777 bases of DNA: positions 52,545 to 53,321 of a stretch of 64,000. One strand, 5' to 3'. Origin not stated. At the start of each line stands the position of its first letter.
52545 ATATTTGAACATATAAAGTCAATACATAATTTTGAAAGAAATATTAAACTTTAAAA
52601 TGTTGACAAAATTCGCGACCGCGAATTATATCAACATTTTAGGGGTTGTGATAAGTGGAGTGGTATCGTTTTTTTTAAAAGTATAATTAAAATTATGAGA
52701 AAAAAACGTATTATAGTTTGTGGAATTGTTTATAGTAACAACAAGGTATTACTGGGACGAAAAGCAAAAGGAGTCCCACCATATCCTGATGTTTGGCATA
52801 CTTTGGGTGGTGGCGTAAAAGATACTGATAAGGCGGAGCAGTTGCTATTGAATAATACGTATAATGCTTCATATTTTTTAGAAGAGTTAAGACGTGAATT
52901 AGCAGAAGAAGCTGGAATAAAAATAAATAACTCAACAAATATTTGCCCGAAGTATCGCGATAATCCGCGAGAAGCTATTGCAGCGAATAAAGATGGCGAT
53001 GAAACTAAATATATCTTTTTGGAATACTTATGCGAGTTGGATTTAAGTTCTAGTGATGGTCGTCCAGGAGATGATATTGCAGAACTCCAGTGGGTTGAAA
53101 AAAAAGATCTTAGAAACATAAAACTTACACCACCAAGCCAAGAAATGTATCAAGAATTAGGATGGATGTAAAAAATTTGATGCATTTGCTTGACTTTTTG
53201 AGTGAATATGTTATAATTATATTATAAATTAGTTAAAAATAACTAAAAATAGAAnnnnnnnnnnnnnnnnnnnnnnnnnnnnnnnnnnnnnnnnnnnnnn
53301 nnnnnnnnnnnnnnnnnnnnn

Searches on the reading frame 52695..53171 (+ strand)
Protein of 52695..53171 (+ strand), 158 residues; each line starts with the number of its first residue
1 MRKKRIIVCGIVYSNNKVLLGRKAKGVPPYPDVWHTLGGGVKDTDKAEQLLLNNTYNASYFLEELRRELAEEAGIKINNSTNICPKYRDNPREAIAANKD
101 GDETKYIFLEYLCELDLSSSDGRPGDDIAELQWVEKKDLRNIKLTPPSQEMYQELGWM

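Call 63: search_protein_families(library=pfam, proteins=[window:52695-53171:+], max_evalue=0.001)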
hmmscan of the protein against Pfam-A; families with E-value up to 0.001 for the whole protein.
window:52695-53171:+ (158 aa): 1 family
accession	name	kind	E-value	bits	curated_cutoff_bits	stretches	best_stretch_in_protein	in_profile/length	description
PF00293.34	NUDIX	-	2e-10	41.2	21.1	1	65-154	48-133/134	NUDIX domain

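Call 66: find_homologous_proteins(query=window:52695-53171:+, max_evalue=1e-20)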
Query window:52695-53171:+ (158 aa): 55 proteins with E <= 1e-20 among 97 candidates.
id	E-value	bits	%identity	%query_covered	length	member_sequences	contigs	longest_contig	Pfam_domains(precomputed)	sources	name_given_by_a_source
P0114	1.0e-102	358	100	100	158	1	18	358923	PF00293.35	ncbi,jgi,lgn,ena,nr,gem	ncbi:NUDIX domain-containing protein [Candidatus Falkowbacteria bacterium]|jgi:8-oxo-dGTP pyrophosph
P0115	4.5e-77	275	76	99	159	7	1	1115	PF00293.35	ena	-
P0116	1.2e-76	274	76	99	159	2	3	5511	PF00293.35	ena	-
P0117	3.9e-73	262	72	99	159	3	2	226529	PF00293.35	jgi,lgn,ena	-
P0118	8.1e-73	261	72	98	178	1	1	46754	PF00293.35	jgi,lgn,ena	-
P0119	1.8e-70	254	69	99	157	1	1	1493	PF00293.35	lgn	-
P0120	8.6e-70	251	74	97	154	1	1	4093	PF00293.35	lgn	-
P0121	2.1e-69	250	70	99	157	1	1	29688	PF00293.35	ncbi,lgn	-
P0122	1.3e-68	248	72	100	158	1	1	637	-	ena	-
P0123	5.2e-68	246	69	100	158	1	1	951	PF00293.35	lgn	-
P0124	2.6e-67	243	66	100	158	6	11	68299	PF00293.35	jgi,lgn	jgi:8-oxo-dGTP pyrophosphatase MutT (NUDIX family)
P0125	7.8e-65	235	65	99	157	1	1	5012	PF00293.35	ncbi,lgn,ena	-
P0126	1.8e-64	234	67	99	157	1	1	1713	PF00293.35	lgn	-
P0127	1.8e-63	231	65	99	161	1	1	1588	PF00293.35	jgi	jgi:8-oxo-dGTP pyrophosphatase MutT (NUDIX family)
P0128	1.8e-59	218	60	99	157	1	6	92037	PF00293.35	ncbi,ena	ncbi:MAG: NUDIX domain-containing protein [Nanoarchaeota archaeon]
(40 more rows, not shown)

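Call 67: find_encoding_contigs(protein=P0117, flank=10000, max_places=3)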
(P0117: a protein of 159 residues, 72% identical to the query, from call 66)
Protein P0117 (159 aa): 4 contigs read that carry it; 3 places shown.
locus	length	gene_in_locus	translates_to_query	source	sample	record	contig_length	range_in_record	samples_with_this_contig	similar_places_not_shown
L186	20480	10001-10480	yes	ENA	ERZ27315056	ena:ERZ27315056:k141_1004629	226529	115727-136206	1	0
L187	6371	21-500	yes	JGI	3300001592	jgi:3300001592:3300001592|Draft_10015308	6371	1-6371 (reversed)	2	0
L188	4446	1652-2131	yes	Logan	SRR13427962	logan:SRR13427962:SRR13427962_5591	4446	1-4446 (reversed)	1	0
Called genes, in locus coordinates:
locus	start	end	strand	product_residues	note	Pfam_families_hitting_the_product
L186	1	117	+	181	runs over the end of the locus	PF02357:NusG, PF00467:KOW (faint)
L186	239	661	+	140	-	PF03946:Ribosomal_L11_N, PF00298:Ribosomal_L11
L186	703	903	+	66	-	-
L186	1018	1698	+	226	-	PF00687:Ribosomal_L1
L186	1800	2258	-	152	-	-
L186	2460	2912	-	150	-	-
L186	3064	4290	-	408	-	PF12704:MacB_PCD, PF02687:FtsX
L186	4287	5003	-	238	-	PF00005:ABC_tran, PF02463:SMC_N (faint)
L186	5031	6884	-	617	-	PF00364:Biotin_lipoyl (faint), PF25917:BSH_RND, PF25973:BSH_CzcB (faint), PF25990:Beta-barrel_YknX, PF25967:RND-MFP_C, PF25989:YknX_C (weak)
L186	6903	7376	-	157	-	-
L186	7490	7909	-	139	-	-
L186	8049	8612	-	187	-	PF12645:HTH_16 (weak), PF04542:Sigma70_r2, PF08281:Sigma70_r4_2, PF04545:Sigma70_r4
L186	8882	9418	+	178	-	PF00383:dCMP_cyt_deam_1, PF14437:MafB19-deam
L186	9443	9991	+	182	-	PF22769:DCD, PF00692:dUTPase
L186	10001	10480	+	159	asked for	PF00293:NUDIX (faint)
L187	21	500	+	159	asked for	PF00293:NUDIX (faint)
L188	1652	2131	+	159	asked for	PF00293:NUDIX (faint)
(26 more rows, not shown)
